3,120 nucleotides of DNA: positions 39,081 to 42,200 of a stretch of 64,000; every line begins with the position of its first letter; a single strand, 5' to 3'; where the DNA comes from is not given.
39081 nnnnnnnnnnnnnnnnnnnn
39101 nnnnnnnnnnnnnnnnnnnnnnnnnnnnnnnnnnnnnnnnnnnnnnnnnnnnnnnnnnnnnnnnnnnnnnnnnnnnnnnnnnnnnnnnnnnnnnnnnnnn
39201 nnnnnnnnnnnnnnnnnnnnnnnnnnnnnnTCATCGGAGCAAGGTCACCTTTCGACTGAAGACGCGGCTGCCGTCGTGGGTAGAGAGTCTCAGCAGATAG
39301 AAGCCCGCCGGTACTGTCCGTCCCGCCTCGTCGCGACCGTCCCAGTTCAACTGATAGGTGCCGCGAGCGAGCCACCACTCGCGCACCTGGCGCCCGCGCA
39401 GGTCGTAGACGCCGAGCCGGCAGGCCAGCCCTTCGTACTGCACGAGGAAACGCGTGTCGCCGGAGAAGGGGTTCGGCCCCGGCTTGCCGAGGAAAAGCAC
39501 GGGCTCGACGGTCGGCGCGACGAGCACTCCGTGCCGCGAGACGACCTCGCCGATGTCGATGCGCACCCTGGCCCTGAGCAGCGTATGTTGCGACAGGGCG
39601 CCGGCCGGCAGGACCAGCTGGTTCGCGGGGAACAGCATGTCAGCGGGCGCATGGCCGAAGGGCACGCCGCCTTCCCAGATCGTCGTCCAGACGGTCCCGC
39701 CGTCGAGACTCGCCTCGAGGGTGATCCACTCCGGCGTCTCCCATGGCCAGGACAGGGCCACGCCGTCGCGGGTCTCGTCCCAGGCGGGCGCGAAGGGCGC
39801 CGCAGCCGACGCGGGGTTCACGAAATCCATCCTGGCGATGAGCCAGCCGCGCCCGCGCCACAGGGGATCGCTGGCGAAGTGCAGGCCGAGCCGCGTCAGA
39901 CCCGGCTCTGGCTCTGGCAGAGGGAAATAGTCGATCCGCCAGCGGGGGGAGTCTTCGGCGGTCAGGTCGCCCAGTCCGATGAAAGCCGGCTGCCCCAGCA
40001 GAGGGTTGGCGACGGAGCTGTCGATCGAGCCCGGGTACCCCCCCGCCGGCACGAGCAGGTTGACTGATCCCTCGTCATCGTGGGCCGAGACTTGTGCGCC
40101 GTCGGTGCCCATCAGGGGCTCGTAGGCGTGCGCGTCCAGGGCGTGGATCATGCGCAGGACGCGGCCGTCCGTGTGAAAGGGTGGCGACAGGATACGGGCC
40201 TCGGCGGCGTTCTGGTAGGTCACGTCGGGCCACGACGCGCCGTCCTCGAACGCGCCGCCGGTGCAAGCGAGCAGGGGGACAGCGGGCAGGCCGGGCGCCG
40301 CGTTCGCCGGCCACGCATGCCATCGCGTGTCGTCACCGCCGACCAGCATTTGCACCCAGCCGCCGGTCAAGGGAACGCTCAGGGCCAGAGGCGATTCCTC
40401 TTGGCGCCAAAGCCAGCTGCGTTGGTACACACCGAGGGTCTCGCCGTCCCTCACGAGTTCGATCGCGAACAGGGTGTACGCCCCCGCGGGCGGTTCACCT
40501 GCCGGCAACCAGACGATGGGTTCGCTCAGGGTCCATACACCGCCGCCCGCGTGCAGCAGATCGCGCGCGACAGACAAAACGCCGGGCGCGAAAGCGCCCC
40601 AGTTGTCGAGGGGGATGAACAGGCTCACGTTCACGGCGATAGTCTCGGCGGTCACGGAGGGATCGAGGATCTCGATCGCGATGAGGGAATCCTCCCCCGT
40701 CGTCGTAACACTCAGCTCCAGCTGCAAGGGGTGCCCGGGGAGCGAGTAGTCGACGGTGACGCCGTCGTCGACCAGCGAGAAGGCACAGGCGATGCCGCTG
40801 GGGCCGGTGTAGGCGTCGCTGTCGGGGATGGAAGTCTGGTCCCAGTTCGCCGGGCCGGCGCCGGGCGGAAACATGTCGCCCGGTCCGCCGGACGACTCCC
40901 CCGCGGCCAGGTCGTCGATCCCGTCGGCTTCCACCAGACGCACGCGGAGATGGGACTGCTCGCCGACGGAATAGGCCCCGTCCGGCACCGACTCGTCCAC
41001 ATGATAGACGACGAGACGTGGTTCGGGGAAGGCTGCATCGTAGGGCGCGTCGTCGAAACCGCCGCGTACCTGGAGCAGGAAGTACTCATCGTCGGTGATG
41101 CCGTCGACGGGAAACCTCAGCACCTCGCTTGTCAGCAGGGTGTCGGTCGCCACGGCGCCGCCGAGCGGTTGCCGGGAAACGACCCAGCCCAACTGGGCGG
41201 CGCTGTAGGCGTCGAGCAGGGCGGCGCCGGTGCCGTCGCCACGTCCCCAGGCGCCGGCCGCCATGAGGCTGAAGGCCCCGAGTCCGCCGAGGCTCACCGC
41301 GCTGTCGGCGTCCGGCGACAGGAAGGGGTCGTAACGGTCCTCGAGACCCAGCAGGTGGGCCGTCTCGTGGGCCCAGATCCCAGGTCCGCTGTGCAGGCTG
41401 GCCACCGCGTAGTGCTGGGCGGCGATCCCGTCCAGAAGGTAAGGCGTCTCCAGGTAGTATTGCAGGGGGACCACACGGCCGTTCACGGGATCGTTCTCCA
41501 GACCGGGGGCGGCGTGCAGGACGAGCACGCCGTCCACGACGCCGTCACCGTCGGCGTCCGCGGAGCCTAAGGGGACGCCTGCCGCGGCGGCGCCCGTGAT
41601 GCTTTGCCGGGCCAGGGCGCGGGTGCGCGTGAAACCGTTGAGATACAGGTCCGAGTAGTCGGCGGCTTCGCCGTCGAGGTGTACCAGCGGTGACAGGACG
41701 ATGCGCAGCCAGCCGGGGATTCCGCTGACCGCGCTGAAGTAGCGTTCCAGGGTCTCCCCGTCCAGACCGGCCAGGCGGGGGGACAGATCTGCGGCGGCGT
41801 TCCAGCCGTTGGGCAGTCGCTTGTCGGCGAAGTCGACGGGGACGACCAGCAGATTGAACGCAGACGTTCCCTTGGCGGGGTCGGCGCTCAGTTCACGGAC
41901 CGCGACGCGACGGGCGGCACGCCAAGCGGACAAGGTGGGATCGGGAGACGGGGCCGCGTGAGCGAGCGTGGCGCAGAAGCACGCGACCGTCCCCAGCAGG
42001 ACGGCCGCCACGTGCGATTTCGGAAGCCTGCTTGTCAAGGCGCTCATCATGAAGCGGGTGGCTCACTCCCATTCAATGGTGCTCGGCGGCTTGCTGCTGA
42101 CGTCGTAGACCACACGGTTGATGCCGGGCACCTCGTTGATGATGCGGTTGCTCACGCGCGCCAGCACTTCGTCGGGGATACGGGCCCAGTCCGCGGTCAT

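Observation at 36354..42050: Operon coupling a T9SS-tagged M6 metalloprotease, an Slt70-type lytic transglycosylase and a CTP-transferase-like membrane protein immediately upstream of secA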

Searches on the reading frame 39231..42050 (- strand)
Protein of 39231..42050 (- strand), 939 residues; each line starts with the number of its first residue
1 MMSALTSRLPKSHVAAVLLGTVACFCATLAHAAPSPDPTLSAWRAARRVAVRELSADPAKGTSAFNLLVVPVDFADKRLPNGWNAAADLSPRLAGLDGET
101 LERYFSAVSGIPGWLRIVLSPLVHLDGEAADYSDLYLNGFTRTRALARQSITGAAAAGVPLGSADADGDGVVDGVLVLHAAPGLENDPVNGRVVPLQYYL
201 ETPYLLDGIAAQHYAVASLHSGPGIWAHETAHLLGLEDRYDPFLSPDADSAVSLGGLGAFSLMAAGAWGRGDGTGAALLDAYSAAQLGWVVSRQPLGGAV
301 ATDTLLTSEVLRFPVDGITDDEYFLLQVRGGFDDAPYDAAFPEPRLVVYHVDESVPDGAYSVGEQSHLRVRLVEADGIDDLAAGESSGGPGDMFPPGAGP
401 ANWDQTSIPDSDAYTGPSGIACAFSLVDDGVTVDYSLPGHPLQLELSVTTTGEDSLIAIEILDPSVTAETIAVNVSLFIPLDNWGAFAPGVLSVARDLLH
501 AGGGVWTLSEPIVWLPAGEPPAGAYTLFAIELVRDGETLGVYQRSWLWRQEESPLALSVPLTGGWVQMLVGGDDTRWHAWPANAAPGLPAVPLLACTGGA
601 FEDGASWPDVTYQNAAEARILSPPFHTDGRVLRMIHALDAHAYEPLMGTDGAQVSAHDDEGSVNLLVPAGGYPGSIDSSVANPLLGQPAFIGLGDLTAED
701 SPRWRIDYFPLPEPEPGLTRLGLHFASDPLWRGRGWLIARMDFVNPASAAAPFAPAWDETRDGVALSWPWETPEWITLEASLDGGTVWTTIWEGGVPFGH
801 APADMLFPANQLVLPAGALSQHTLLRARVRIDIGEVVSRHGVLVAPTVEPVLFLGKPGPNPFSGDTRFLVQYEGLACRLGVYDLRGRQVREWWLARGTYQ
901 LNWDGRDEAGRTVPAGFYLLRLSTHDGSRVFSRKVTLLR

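Call 7: search_protein_families(library=pfam, proteins=[window:39231-42050:-], max_evalue=0.01)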
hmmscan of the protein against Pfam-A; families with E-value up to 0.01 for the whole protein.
window:39231-42050:- (939 aa): 2 families
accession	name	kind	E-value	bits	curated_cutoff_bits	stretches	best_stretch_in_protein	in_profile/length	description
PF05547.17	Peptidase_M6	-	1.1e-05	25.3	22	1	208-281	211-279/294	Immune inhibitor A peptidase M6, catalytic domain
PF13860.13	FlgD_ig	-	3e-05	24.4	27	1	880-926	28-77/79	FlgD Ig-like domain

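Call 8: search_protein_families(library=ncbifam, proteins=[window:39231-42050:-], max_evalue=0.01)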
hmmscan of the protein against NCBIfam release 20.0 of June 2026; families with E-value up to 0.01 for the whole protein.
window:39231-42050:- (939 aa): 6 families
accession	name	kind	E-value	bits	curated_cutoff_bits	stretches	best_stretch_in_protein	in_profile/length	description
TIGR03296.1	M6dom_TIGR03296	domain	3.9e-16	59.8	110.8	1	71-328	3-267/286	M6 family metalloprotease domain-containing protein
NF009453.0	PRK12813.1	equivalog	0.00044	19.9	264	1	879-932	128-181/223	flagellar basal body rod modification protein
NF005176.1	PRK06655.1-1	equivalog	0.0014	18.6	230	1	881-928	103-154/197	flagellar hook assembly protein FlgD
NF033707.1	T9SS_sortase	equivalog_domain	0.0052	14.4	420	1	859-925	1003-1078/1095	type IX secretion system sortase PorU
NF052228.1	T9SS_PorZ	equivalog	0.0063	15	260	1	883-937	703-755/757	type IX secretion system anionic LPS delivery protein PorZ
NF053608.1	Lsa66_OmpA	equivalog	0.009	14.5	700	0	883-929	185-233/581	fibronectin-binding adhesin Lsa66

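Call 33: find_homologous_proteins(query=window:39231-42050:-)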
Query window:39231-42050:- (939 aa): 185 proteins with E <= 0.001 among 8000 candidates; the best 120 are listed.
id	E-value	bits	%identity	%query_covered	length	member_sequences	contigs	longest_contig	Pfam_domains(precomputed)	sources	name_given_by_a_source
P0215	0.0e+0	1247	63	100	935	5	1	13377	PF05547.18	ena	-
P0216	0.0e+0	1189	59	100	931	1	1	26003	PF05547.18,PF13860.13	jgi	-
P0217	0.0e+0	1175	60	100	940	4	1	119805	PF05547.18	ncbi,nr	ncbi:immune inhibitor A [bacterium]|nr:immune inhibitor A [bacterium]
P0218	0.0e+0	1171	60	100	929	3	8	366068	PF05547.18,PF13860.13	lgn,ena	-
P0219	0.0e+0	1171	58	99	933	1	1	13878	PF05547.18,PF13860.13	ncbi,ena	-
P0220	0.0e+0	1066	55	98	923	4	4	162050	-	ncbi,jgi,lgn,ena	-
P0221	0.0e+0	1051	55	100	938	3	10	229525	PF05547.18,PF13860.13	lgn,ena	-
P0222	4.3e-294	997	53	100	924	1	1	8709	PF05547.18,PF13860.13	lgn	-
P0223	1.3e-275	936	53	95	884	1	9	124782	PF05547.18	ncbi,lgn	-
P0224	1.8e-261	889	50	98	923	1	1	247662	PF05547.18,PF13860.13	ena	-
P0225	7.3e-233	794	48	96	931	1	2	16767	PF05547.18,PF13860.13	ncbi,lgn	-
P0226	2.1e-228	779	47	96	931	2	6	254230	PF05547.18,PF13860.13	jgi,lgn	jgi:M6 family metalloprotease-like protein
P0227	1.4e-224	767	48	96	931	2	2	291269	PF05547.18,PF13860.13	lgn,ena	-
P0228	2.5e-224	766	47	96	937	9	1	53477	PF05547.18,PF13860.13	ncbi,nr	ncbi:MAG: hypothetical protein C0395_01495 [Gemmatimonas sp.]|nr:hypothetical protein [Gemmatimonas 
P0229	3.0e-192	660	44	100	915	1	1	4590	PF05547.18,PF13860.13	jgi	jgi:M6 family metalloprotease-like protein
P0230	2.0e-175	604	43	95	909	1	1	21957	PF05547.18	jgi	jgi:M6 family metalloprotease-like protein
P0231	9.1e-167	575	40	96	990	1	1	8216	PF05547.18,PF13860.13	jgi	jgi:M6 family metalloprotease-like protein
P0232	1.8e-166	574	39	99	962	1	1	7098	PF05547.18,PF13860.13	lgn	-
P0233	2.6e-165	571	39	97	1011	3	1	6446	PF05547.18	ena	-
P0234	3.5e-163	564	40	97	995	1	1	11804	PF05547.18,PF13860.13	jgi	-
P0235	6.6e-163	563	41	93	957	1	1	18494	PF05547.18,PF13860.13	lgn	-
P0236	9.2e-163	562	40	98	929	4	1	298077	PF05547.18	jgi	-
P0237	2.2e-162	561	40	94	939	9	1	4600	PF05547.18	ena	-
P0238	3.6e-162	560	39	94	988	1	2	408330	PF05547.18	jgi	jgi:M6 family metalloprotease-like protein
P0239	3.8e-162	560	38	94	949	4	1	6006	PF05547.18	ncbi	-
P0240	4.0e-162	560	42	94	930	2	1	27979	PF05547.18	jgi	-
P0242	1.5e-161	558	39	98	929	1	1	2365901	PF13860.13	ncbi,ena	-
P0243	2.2e-161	558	39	98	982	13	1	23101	PF05547.18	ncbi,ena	-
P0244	3.4e-161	557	38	99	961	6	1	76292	PF05547.18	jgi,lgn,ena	-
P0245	1.8e-160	555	40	96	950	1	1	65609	PF05547.18,PF18962.8,PF13860.13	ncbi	-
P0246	6.0e-160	553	37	98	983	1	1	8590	PF05547.18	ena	-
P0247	1.6e-159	551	38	99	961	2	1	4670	PF05547.18,PF13860.13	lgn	-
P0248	1.7e-159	551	41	93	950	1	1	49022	PF05547.18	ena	-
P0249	1.9e-159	551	40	96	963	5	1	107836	PF05547.18,PF13860.13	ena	-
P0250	4.8e-159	550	40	94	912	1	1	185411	PF05547.18,PF13860.13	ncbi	ncbi:MAG: immune inhibitor A domain-containing protein [Candidatus Krumholzibacteriota bacterium]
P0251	1.1e-158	549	39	94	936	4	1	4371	PF05547.18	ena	-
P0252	1.1e-158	549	39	96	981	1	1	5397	PF05547.18,PF18962.8,PF13860.13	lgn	-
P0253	8.1e-158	546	37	100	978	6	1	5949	PF05547.18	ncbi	-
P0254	1.0e-157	545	41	99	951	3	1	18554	PF05547.18,PF13860.13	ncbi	-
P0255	1.3e-157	545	40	95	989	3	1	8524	PF05547.18,PF13860.13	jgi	-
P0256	4.3e-157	543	38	99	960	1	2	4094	PF05547.18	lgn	-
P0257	7.5e-157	543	39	100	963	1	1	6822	PF05547.18,PF13860.13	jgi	jgi:M6 family metalloprotease-like protein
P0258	9.9e-157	542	38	100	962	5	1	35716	PF05547.18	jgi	jgi:M6 family metalloprotease-like protein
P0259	9.5e-156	539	38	97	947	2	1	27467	PF05547.18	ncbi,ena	-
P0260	1.1e-154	535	41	95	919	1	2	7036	PF05547.18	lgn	-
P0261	1.2e-154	535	40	98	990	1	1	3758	PF05547.18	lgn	-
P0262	1.5e-154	535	38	97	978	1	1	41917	PF05547.18,PF13860.13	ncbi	-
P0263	9.8e-154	532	39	93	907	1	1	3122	PF05547.18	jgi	jgi:M6 family metalloprotease-like protein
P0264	1.1e-153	532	38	100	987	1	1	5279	PF05547.18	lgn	-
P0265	1.4e-153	532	38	99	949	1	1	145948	PF05547.18,PF13860.13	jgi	-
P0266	6.7e-153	529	38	100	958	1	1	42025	PF05547.18,PF13860.13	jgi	jgi:immune inhibitor A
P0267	8.7e-153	529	38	94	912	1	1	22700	PF05547.18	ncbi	-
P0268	9.5e-153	529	38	96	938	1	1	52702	PF05547.18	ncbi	ncbi:MAG: immune inhibitor A domain-containing protein [bacterium]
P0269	1.6e-152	528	39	97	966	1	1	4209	PF05547.18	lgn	-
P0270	4.2e-152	527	40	93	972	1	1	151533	PF05547.18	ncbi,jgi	-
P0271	7.9e-152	526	38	98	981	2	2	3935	PF05547.18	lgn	-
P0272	1.7e-151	525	40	93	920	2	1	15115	PF05547.18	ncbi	-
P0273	1.0e-150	522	37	96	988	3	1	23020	PF05547.18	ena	-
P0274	1.3e-150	522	39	97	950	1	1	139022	PF05547.18,PF13860.13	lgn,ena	-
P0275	9.5e-150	519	40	99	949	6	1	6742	PF05547.18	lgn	-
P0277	1.6e-149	518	39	97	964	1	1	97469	PF05547.18,PF13860.13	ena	-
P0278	1.1e-148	516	39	97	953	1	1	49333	PF05547.18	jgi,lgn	jgi:immune inhibitor A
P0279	1.1e-148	515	39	97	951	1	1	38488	PF05547.18,PF13860.13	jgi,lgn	jgi:M6 family metalloprotease-like protein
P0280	1.8e-148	515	39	94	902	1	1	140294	PF05547.18,PF13860.13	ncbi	-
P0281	2.0e-148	515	38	96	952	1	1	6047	PF05547.18,PF18962.8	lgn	-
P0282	5.3e-148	513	39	99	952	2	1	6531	PF05547.18,PF18962.8,PF13860.13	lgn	-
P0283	1.7e-147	512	41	93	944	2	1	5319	PF05547.18,PF13860.13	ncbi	ncbi:MAG: immune inhibitor A domain-containing protein [Candidatus Krumholzibacteriia bacterium]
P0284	1.3e-146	509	37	98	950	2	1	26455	PF05547.18,PF18962.8,PF13860.13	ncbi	-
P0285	2.1e-146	508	41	96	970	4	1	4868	PF05547.18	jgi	jgi:M6 family metalloprotease-like protein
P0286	2.9e-146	508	38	99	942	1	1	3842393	PF05547.18,PF13860.13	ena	-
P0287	6.0e-146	506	40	93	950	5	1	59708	PF05547.18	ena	-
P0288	7.5e-146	506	40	93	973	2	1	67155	PF05547.18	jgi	jgi:M6 family metalloprotease-like protein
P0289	2.1e-145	505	39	96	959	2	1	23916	PF05547.18,PF13860.13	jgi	jgi:M6 family metalloprotease-like protein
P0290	3.3e-145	504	39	95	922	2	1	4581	PF05547.18,PF13860.13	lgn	-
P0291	7.3e-145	503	37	94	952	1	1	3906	PF05547.18,PF13860.13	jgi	-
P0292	1.5e-144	502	36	96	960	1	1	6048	PF05547.18,PF18962.8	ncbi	-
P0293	3.2e-144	501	38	97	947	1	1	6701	PF05547.18,PF18962.8,PF13860.13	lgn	-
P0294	6.1e-144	500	38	97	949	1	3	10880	PF05547.18,PF18962.8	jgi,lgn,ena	-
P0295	8.9e-144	499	37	99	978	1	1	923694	PF05547.18,PF13860.13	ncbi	-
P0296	1.1e-143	499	39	94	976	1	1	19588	PF05547.18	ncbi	-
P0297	1.9e-143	498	39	99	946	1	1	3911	PF05547.18,PF13860.13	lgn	-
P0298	2.6e-143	498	37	97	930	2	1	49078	PF05547.18,PF13860.13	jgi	-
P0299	3.2e-143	497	37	98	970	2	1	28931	PF05547.18,PF13860.13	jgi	-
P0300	8.1e-143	496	37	98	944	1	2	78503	PF05547.18,PF13860.13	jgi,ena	-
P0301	9.2e-143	496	37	98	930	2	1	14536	PF05547.18,PF13860.13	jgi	-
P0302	2.4e-142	495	36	98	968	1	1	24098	PF05547.18,PF18962.8,PF13860.13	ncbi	-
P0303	3.4e-142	494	39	94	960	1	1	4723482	PF05547.18,PF18962.8,PF13860.13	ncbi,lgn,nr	ncbi:MAG: T9SS type A sorting domain-containing protein [bacterium]|nr:T9SS type A sorting domain-co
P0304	3.7e-142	494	41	94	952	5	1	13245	PF05547.18,PF13860.13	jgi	jgi:M6 family metalloprotease-like protein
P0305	4.9e-142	494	37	99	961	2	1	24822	PF05547.18,PF13860.13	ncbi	-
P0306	6.4e-142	493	36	98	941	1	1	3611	PF05547.18,PF18962.8,PF13860.13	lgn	-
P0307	8.5e-142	493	40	95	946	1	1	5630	PF05547.18,PF13860.13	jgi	jgi:M6 family metalloprotease-like protein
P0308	1.1e-141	492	40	94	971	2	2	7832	PF05547.18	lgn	-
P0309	1.4e-141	492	38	100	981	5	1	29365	PF05547.18,PF13860.13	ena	-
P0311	3.8e-141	491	38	98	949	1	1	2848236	PF05547.18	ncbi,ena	-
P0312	9.8e-141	489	36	96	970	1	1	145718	PF05547.18,PF13860.13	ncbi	-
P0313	1.2e-140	489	36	98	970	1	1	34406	PF05547.18,PF18962.8,PF13860.13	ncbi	-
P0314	1.3e-140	489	38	94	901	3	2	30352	PF05547.18,PF13860.13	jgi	-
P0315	1.4e-140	489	40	94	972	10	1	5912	PF05547.18,PF13860.13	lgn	-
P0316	2.1e-140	488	40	91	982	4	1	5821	PF05547.18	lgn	-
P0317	4.3e-140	487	36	97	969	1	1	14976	PF05547.18,PF18962.8,PF13860.13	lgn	-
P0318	4.4e-140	487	38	88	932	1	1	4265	PF05547.18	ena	-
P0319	1.7e-139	485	40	95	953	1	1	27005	PF05547.18,PF13860.13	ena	-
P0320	2.2e-139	485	39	95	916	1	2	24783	PF05547.18,PF13860.13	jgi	jgi:M6 family metalloprotease-like protein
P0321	2.9e-139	484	40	93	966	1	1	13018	PF05547.18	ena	-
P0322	3.7e-139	484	39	94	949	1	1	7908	PF05547.18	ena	-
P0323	4.7e-139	484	37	94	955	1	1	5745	PF05547.18,PF13860.13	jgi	-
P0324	1.0e-138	483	36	99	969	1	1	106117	PF05547.18,PF18962.8,PF13860.13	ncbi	-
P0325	1.0e-138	483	37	97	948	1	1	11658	PF05547.18,PF13860.13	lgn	-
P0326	1.4e-138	482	38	95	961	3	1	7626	PF05547.18,PF13860.13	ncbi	-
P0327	1.6e-138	482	36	95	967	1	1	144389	PF18962.8,PF13860.13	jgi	jgi:M6 family metalloprotease-like protein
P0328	4.4e-138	480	38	98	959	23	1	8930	PF18962.8,PF13860.13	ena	-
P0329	9.8e-138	479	38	93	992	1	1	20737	PF05547.18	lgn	-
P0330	1.1e-137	479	38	95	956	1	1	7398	PF05547.18,PF13860.13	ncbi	-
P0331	1.3e-137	479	37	94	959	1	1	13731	PF05547.18,PF13860.13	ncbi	-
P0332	1.8e-137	478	38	98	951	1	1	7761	PF05547.18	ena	-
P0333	2.3e-137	478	40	82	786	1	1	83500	PF05547.18,PF13860.13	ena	-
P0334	7.2e-137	476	39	91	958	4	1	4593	PF05547.18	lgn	-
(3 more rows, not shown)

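Call 34: find_encoding_contigs(protein=P0303, flank=10000, max_places=1)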
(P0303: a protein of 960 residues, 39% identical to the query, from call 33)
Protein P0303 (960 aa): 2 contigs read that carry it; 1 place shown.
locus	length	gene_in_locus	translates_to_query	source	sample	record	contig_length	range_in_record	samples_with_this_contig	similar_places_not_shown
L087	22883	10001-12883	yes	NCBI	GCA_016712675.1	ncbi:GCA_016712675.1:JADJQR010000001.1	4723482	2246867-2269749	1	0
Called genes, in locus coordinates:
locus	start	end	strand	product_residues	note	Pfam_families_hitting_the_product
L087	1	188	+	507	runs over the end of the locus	PF07724:AAA_2 (faint), PF00158:Sigma54_activat, PF14532:Sigma54_activ_2, PF25601:AAA_lid_14, PF02954:HTH_8, PF18024:HTH_50 (faint)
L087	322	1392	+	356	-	PF03687:UPF0164 (weak)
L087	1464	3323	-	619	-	PF01464:SLT, PF01476:LysM, PF23473:LysM3_LYK4_5 (faint), PF01476:LysM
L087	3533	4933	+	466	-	PF00990:GGDEF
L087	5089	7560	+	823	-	PF13567:DUF4131, PF03772:Competence, PF00753:Lactamase_B, PF12706:Lactamase_B_2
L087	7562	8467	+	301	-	PF01259:SAICAR_synt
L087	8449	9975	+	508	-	PF02142:MGS, PF01808:AICARFT_IMPCHas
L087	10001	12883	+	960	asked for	PF05547:Peptidase_M6 (faint), PF13860:FlgD_ig (weak), PF18962:Por_Secre_tail (faint)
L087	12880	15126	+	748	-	PF01464:SLT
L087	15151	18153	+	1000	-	PF07517:SecA_DEAD, PF01043:SecA_PP_bind, PF21090:P-loop_SecA, PF07516:SecA_SW, PF02810:SEC-C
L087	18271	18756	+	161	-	PF04361:DUF494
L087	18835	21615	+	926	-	PF01751:Toprim, PF01131:Topoisom_bac, PF13368:Toprim_C_rpt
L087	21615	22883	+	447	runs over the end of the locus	PF01134:GIDA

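Call 35: find_encoding_contigs(protein=P0286, flank=10000, max_places=1)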
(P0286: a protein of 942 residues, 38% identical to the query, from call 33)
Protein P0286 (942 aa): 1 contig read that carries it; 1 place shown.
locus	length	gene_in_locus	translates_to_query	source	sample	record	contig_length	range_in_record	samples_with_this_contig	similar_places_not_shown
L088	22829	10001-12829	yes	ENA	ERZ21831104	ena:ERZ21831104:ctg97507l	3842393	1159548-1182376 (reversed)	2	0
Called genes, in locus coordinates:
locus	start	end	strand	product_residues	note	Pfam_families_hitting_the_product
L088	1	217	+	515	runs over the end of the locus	PF00158:Sigma54_activat, PF14532:Sigma54_activ_2, PF07728:AAA_5 (weak), PF25601:AAA_lid_14, PF02954:HTH_8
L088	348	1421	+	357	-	PF03687:UPF0164 (weak)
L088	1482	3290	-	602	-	PF01464:SLT, PF01476:LysM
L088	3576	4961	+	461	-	PF00990:GGDEF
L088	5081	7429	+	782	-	PF03772:Competence, PF00753:Lactamase_B (weak), PF12706:Lactamase_B_2 (weak)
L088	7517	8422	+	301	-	PF01259:SAICAR_synt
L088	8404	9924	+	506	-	PF02142:MGS, PF01808:AICARFT_IMPCHas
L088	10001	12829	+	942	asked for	PF05547:Peptidase_M6 (faint), PF13860:FlgD_ig (faint)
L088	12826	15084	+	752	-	PF01464:SLT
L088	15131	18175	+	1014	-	PF07517:SecA_DEAD, PF01043:SecA_PP_bind, PF21090:P-loop_SecA, PF07516:SecA_SW, PF02810:SEC-C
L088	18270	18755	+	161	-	PF04361:DUF494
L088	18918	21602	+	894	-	PF01751:Toprim, PF01131:Topoisom_bac, PF13368:Toprim_C_rpt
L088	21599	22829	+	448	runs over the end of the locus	PF01134:GIDA, PF01266:DAO (weak)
